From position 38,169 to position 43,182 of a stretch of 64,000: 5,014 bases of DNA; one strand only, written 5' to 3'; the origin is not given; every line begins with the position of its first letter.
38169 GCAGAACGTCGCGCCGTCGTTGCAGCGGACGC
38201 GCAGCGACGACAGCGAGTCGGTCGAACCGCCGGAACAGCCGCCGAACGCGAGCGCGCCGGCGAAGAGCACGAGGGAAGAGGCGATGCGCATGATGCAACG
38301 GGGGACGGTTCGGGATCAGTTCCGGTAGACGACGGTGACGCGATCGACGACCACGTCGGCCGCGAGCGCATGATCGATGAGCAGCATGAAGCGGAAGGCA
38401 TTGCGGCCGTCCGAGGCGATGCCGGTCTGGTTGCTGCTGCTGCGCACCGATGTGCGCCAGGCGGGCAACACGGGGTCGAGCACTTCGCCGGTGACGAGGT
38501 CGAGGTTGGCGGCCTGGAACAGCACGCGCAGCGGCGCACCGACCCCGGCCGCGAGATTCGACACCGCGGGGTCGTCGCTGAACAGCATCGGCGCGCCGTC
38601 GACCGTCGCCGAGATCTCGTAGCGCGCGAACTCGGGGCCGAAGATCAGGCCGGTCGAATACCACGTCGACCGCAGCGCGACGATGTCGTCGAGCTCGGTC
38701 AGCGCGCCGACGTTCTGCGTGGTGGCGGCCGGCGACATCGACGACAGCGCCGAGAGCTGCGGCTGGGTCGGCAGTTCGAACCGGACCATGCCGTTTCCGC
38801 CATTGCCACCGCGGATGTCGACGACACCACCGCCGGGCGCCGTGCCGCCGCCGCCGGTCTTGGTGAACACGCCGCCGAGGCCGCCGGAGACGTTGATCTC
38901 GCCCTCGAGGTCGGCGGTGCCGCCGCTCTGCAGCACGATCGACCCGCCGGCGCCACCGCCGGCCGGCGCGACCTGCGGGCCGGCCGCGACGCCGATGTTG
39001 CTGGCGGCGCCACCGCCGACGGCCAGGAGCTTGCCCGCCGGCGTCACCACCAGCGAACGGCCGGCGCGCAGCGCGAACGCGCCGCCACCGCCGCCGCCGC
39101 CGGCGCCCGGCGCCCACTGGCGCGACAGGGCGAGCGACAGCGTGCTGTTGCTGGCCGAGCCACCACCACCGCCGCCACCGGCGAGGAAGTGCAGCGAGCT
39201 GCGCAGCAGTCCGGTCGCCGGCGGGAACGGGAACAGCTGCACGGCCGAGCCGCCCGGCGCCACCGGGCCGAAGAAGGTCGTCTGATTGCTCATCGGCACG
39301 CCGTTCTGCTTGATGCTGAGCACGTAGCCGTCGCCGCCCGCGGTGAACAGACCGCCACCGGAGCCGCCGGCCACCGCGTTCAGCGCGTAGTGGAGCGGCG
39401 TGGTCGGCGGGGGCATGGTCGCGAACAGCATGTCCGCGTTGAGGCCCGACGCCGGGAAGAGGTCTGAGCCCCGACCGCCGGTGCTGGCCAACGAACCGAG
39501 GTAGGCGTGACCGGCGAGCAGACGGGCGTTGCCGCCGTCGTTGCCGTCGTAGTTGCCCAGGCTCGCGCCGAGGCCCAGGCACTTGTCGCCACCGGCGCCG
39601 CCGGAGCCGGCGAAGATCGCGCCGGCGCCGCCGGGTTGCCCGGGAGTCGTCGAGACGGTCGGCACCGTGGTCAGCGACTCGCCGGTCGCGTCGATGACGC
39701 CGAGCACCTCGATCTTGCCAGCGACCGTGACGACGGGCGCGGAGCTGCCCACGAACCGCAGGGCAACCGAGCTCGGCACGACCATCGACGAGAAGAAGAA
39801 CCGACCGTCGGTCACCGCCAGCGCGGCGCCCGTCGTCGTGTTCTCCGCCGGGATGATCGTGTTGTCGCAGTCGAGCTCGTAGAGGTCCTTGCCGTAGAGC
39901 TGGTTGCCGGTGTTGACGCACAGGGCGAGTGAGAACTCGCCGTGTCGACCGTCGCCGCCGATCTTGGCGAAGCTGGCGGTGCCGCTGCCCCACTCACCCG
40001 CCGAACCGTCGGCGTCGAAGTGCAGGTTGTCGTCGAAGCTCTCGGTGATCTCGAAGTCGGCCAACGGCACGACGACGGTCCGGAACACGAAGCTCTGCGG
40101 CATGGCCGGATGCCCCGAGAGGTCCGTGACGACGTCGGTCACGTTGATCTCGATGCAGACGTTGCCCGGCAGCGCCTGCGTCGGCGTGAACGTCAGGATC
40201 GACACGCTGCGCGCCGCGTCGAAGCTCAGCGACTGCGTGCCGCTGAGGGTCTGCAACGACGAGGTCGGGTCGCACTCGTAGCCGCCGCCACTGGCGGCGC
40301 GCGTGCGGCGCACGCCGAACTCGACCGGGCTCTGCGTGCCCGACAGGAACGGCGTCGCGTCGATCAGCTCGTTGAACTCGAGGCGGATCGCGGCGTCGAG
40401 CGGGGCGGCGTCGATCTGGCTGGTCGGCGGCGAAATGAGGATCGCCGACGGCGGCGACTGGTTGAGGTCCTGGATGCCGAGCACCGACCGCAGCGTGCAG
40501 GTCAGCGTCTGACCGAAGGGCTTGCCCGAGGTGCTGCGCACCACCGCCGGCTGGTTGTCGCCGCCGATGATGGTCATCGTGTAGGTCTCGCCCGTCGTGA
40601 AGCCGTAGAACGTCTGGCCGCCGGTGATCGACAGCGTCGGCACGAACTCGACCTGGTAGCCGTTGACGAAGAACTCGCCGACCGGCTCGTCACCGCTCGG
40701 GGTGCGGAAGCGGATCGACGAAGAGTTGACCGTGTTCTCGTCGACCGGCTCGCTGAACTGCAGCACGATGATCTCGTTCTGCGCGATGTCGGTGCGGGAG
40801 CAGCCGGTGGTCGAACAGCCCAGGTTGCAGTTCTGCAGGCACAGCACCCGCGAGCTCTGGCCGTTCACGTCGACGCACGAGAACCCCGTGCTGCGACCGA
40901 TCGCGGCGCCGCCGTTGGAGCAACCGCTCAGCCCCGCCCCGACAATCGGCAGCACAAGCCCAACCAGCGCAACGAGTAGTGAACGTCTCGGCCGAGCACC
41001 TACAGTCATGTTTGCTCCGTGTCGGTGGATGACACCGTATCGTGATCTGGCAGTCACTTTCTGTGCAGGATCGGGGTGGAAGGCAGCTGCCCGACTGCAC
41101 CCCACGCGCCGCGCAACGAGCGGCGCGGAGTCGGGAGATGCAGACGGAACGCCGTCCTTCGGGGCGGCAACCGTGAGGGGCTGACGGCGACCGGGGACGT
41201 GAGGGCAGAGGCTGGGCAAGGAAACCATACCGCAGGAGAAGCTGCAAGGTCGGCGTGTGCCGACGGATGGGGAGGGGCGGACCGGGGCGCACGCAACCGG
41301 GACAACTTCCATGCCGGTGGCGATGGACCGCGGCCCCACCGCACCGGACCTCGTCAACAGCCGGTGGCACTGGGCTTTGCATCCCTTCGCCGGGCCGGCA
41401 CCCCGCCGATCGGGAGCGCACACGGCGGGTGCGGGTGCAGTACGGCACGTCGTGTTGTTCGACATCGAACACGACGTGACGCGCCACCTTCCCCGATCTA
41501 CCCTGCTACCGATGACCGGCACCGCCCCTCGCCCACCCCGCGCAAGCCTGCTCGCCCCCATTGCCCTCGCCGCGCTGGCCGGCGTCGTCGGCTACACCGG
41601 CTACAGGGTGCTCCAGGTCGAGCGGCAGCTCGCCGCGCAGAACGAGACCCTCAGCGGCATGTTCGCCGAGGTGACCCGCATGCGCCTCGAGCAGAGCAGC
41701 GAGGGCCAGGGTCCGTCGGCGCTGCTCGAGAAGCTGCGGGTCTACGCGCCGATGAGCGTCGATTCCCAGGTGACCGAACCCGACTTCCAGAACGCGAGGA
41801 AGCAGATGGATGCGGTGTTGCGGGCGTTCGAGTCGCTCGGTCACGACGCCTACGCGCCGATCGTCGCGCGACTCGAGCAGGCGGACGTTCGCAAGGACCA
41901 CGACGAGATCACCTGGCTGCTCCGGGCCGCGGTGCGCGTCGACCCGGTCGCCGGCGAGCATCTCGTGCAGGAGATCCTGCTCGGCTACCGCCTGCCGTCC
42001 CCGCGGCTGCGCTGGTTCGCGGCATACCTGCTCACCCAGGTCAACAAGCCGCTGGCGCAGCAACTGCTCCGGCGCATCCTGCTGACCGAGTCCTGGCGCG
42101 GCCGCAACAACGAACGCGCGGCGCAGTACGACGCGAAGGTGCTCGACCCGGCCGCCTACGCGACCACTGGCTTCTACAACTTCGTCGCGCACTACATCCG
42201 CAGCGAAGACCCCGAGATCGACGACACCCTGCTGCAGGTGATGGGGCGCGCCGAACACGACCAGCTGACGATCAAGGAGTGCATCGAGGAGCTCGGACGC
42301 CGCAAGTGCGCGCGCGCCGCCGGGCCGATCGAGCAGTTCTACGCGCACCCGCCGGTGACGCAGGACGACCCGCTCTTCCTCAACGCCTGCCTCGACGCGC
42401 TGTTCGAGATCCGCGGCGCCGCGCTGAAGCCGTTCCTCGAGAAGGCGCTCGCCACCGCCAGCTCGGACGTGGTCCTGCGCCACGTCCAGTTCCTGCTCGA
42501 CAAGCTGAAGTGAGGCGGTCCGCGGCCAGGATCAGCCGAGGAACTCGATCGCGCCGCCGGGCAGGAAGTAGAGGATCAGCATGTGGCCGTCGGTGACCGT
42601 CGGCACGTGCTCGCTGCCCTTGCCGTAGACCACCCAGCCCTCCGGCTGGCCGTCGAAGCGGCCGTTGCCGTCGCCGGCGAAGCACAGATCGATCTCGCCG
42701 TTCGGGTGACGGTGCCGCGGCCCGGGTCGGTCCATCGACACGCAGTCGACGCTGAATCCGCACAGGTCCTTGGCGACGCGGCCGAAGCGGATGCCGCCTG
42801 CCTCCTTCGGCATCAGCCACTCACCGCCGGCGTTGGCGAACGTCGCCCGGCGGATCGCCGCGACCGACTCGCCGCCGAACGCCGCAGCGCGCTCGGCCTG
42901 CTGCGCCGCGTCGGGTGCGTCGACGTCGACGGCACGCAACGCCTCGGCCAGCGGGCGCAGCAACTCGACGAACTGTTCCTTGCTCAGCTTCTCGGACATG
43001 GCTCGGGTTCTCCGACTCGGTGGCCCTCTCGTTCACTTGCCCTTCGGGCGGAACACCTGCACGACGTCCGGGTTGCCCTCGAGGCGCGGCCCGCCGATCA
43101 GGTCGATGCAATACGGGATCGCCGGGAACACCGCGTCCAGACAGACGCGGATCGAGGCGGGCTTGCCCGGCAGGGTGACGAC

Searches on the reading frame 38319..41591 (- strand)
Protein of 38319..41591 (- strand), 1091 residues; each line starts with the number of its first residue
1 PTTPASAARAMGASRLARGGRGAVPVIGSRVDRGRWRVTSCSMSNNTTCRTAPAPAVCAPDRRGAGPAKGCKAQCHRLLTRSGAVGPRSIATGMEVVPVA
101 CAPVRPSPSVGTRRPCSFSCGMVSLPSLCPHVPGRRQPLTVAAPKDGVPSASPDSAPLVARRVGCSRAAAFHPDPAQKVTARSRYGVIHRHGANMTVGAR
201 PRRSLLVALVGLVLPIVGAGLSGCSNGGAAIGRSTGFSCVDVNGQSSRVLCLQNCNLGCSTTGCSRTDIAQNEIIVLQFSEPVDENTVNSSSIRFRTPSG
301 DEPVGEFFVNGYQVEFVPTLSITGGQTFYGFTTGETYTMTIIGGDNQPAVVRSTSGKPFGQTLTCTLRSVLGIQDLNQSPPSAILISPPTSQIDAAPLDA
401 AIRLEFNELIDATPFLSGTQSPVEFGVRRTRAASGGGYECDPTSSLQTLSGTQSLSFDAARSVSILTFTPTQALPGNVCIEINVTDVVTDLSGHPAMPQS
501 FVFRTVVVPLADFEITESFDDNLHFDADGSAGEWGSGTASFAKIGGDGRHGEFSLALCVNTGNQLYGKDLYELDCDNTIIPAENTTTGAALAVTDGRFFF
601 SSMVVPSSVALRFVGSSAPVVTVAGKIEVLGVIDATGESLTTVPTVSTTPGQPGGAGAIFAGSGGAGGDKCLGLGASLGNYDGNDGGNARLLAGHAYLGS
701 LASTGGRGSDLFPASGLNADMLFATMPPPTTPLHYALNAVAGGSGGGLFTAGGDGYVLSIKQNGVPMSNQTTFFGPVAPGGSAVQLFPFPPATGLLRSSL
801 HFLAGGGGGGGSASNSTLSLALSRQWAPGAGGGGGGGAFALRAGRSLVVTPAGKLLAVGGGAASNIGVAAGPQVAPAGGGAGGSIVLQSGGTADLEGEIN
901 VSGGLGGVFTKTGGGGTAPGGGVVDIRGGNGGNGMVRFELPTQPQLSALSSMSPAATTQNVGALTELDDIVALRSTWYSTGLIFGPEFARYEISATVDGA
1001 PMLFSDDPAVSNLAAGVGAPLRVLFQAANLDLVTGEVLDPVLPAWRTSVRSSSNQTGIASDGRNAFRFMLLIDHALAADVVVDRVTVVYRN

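Call 32: search_protein_families(library=pfam, proteins=[window:38319-41591:-], max_evalue=0.00001)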
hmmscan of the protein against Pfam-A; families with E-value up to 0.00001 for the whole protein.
window:38319-41591:- (1091 aa): 1 family
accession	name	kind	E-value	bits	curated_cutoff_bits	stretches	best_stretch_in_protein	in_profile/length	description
PF13205.12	Big_5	-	2.7e-09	38.1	23.6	0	266-344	16-86/105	Bacterial Ig-like domain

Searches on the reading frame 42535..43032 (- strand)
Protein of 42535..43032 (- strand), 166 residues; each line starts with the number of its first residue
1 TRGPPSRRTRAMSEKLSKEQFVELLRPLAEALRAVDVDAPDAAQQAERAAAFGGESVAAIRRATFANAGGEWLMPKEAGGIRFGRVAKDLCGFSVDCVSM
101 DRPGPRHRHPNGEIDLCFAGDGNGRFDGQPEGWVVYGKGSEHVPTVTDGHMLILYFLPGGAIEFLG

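Call 32: search_protein_families(library=pfam, proteins=[window:42535-43032:-], max_evalue=0.00001)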
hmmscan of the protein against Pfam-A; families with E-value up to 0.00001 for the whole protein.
window:42535-43032:- (166 aa): 1 family
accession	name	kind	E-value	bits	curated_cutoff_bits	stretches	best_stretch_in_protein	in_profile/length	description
PF16155.11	PnbB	-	4.1e-26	92.1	26.9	1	59-164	36-153/153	4-hydroxylaminobenzoate lyase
